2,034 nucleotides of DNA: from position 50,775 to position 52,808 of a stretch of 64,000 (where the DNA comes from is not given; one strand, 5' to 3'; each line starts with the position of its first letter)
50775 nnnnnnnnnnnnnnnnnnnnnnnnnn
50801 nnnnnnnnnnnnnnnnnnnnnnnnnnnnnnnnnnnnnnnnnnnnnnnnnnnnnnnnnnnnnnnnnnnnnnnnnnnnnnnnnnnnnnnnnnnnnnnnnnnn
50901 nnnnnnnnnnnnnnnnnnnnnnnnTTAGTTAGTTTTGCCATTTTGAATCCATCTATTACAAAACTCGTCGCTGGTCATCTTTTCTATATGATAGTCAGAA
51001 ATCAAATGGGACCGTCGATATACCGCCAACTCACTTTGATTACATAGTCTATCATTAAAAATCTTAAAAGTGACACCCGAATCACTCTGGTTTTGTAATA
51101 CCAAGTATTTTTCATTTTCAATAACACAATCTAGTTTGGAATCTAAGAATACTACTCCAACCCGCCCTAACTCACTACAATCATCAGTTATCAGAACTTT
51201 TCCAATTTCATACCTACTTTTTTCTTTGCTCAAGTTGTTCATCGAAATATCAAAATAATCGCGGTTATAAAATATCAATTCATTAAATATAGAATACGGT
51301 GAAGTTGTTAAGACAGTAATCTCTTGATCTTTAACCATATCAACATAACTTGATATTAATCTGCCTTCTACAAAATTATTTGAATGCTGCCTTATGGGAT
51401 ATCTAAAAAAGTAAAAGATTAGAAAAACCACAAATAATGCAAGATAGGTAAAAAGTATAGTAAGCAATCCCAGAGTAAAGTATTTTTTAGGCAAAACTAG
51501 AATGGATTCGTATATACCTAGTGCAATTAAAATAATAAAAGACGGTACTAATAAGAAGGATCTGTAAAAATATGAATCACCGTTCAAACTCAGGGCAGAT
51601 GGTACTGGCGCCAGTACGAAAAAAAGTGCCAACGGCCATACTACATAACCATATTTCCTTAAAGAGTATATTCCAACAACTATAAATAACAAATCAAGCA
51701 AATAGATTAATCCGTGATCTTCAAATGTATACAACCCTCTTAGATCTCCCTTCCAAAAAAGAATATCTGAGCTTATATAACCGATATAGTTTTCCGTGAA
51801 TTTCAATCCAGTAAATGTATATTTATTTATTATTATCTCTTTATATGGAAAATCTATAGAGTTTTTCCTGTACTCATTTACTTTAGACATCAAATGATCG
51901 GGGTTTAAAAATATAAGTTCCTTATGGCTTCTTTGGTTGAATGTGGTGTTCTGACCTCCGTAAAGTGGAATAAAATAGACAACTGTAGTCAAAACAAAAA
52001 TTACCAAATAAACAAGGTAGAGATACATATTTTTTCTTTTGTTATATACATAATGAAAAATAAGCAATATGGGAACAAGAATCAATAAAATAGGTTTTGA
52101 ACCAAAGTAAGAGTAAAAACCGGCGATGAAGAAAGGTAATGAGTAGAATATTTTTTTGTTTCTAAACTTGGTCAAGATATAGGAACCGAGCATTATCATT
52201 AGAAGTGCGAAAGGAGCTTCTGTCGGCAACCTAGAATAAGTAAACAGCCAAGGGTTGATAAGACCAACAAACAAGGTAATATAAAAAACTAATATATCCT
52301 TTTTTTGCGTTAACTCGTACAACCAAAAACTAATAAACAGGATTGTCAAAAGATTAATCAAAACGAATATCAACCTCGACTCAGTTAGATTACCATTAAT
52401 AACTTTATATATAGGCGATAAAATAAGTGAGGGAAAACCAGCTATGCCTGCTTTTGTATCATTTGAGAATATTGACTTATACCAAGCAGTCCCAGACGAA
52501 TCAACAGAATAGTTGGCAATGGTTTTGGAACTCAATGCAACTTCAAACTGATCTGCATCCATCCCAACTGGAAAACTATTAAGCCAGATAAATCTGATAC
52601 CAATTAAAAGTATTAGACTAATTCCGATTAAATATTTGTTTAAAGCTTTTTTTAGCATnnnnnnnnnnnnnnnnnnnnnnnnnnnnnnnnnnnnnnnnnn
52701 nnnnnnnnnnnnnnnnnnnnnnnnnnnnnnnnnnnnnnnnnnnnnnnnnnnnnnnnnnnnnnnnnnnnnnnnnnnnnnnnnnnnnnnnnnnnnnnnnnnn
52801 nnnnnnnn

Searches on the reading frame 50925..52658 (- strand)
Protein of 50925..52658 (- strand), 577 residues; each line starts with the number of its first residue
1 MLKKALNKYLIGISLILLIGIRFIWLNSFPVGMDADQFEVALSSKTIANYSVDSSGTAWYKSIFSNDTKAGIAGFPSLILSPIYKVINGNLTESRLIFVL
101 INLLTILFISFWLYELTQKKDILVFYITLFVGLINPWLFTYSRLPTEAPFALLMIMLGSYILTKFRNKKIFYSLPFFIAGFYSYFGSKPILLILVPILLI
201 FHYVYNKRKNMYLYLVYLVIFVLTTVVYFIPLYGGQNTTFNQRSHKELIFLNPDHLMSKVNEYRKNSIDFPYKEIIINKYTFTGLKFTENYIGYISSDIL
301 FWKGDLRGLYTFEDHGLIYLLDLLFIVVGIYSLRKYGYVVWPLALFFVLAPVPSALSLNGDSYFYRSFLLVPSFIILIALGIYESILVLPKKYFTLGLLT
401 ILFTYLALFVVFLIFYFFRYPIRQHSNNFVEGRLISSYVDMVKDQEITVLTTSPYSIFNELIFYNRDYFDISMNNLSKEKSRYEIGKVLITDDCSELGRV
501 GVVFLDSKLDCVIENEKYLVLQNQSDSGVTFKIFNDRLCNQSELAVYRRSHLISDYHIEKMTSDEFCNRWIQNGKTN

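Call 5: search_protein_families(library=pfam, proteins=[window:50925-52658:-], max_evalue=0.01)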
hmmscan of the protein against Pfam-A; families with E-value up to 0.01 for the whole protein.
window:50925-52658:- (577 aa): 0 families
